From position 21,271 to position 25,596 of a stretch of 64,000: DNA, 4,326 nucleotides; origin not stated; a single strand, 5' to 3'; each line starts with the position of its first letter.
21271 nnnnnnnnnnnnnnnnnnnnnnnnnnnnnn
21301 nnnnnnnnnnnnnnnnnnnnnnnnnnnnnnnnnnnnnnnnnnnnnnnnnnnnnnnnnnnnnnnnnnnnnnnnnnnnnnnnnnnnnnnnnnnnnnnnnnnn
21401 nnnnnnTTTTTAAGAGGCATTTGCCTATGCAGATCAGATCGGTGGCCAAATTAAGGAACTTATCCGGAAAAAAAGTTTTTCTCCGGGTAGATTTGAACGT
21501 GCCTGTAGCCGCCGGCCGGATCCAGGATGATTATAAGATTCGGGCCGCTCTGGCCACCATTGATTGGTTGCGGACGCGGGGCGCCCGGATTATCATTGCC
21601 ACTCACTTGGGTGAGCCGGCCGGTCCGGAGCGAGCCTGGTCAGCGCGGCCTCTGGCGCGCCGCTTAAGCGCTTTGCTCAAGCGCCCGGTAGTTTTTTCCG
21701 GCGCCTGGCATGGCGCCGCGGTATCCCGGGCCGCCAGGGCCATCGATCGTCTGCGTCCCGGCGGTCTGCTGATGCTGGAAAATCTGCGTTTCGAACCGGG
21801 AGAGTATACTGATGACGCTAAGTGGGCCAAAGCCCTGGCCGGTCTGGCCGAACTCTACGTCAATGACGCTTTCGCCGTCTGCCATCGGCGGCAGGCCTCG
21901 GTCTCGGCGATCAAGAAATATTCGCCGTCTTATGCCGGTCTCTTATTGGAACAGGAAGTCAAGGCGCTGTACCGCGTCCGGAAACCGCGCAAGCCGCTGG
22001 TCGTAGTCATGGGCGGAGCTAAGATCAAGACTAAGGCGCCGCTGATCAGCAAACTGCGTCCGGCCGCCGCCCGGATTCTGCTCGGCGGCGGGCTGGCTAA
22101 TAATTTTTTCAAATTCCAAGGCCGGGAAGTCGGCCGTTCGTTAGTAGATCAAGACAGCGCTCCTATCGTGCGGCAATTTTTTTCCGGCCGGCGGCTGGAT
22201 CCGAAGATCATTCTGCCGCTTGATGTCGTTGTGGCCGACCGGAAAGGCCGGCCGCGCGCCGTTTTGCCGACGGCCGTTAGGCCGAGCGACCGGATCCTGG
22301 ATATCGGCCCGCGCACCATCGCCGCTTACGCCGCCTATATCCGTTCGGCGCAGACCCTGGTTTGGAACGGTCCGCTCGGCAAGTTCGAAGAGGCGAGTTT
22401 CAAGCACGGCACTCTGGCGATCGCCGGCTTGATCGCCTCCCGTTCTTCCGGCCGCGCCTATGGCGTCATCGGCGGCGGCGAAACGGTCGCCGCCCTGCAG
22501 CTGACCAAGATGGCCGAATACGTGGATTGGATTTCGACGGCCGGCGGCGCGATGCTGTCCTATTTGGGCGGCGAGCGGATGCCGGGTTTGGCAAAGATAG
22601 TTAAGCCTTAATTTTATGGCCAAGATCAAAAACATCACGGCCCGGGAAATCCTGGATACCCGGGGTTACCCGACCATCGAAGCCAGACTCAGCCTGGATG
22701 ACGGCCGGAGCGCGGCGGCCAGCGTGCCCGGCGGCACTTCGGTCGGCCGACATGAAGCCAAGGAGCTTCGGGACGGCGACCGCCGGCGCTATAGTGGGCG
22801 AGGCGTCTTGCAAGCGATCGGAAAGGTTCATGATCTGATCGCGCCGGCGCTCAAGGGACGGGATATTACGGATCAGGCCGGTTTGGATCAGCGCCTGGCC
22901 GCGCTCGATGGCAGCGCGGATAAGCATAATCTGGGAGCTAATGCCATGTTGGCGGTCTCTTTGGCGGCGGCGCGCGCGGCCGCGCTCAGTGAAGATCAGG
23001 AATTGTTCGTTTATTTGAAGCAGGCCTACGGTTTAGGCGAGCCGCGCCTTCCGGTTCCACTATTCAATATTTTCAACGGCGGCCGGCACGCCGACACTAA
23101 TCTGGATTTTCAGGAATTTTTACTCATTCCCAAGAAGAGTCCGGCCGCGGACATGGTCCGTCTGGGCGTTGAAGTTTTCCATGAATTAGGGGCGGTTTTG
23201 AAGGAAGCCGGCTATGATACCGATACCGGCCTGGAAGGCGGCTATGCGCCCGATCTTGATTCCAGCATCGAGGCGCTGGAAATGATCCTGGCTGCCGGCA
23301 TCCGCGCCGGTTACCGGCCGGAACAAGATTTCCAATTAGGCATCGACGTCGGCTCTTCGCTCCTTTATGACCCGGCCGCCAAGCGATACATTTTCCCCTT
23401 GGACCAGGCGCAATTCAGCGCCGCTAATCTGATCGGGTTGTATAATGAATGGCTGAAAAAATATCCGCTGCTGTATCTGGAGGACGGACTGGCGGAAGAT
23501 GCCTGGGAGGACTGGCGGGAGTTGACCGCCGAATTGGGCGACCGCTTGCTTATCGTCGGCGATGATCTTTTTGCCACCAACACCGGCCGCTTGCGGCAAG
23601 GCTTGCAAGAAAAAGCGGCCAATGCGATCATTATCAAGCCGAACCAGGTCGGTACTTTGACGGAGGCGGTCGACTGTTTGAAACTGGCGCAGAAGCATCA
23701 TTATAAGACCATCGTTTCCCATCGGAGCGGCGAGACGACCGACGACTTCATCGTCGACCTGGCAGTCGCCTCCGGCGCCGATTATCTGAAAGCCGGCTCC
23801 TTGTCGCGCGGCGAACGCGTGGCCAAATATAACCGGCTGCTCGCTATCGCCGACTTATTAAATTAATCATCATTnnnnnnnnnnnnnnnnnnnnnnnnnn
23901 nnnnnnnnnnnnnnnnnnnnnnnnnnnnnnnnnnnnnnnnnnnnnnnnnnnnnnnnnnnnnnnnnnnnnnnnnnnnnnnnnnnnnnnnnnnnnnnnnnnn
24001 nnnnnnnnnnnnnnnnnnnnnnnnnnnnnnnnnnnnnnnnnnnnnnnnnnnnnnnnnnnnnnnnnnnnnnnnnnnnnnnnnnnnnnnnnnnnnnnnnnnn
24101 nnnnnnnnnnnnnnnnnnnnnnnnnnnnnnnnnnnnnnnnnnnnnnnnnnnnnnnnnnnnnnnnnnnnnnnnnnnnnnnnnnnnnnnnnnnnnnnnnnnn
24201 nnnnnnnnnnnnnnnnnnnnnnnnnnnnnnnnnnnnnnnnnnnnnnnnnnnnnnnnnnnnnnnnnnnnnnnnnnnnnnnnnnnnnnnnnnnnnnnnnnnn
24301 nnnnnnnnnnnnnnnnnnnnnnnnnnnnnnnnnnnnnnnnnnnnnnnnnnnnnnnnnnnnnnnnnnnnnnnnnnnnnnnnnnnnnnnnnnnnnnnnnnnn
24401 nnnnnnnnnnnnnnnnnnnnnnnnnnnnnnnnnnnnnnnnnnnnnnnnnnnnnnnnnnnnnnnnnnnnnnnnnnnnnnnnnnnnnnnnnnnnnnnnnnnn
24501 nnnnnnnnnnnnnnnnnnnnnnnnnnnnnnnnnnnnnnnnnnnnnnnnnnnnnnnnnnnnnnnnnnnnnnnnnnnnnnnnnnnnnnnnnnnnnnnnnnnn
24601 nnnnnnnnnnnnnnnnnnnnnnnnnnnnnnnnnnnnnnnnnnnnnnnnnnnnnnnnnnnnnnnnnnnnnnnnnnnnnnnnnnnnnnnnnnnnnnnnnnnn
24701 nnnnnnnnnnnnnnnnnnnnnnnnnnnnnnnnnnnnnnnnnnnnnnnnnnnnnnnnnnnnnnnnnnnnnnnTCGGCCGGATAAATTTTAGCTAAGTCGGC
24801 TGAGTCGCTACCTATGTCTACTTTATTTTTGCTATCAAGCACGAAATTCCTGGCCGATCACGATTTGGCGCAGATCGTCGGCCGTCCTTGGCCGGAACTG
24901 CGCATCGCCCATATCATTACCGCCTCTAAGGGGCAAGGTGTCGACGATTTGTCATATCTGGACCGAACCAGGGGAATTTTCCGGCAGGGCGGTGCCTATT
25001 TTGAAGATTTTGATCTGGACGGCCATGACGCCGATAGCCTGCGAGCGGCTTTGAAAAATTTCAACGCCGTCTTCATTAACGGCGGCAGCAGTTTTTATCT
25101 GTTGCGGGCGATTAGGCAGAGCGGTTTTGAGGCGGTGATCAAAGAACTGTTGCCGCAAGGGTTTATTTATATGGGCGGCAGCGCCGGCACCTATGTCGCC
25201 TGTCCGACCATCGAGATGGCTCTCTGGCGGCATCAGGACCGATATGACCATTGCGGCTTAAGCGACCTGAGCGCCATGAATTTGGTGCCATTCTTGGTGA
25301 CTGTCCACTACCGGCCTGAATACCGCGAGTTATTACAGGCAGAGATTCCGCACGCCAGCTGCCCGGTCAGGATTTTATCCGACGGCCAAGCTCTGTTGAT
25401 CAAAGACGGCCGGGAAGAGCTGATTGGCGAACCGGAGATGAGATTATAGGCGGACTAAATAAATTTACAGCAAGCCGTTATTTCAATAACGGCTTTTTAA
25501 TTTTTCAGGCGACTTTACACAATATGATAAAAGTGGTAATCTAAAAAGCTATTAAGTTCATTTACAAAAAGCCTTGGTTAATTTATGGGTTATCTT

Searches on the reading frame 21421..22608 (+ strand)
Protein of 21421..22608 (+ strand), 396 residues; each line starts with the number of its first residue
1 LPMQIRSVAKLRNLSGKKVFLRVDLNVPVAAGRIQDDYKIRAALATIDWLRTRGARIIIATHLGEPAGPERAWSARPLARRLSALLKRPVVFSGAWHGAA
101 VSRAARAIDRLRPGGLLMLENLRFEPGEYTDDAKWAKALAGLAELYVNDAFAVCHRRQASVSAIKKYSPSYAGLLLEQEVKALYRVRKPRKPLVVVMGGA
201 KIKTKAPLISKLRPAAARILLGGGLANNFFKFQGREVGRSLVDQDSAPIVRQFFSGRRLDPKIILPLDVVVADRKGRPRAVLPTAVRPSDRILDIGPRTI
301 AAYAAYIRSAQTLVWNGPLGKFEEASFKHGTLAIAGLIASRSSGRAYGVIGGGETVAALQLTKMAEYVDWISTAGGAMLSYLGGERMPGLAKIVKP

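Call 71: search_protein_families(library=pfam, proteins=[window:21421-22608:+], max_evalue=0.0001)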
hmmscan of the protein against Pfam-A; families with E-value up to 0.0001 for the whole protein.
window:21421-22608:+ (396 aa): 1 family
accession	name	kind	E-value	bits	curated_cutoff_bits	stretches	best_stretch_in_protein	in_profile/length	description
PF00162.24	PGK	-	1.6e-111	373.5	27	1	13-385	5-379/379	Phosphoglycerate kinase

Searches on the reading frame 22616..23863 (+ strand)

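Call 71: search_protein_families(library=pfam, proteins=[window:22616-23863:+], max_evalue=0.0001)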
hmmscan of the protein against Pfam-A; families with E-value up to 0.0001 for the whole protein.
window:22616-23863:+ (416 aa): 3 families
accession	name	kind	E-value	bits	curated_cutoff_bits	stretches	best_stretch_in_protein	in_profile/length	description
PF00113.28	Enolase_C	-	6.6e-85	285.4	21.5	1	145-414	4-280/296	Enolase, C-terminal TIM barrel domain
PF03952.21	Enolase_N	-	1.3e-45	155.2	35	1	4-134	1-131/131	Enolase, N-terminal domain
PF13378.12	MR_MLE_C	-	4.9e-05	23.6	29.4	0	279-368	66-153/219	Enolase C-terminal domain-like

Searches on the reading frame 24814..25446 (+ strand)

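Call 71: search_protein_families(library=pfam, proteins=[window:24814-25446:+], max_evalue=0.0001)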
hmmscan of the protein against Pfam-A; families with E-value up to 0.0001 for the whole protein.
window:24814-25446:+ (211 aa): 1 family
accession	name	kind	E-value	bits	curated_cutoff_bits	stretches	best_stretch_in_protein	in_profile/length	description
PF03575.23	Peptidase_S51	-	1.3e-22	81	23.9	1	12-202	16-204/206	Peptidase family S51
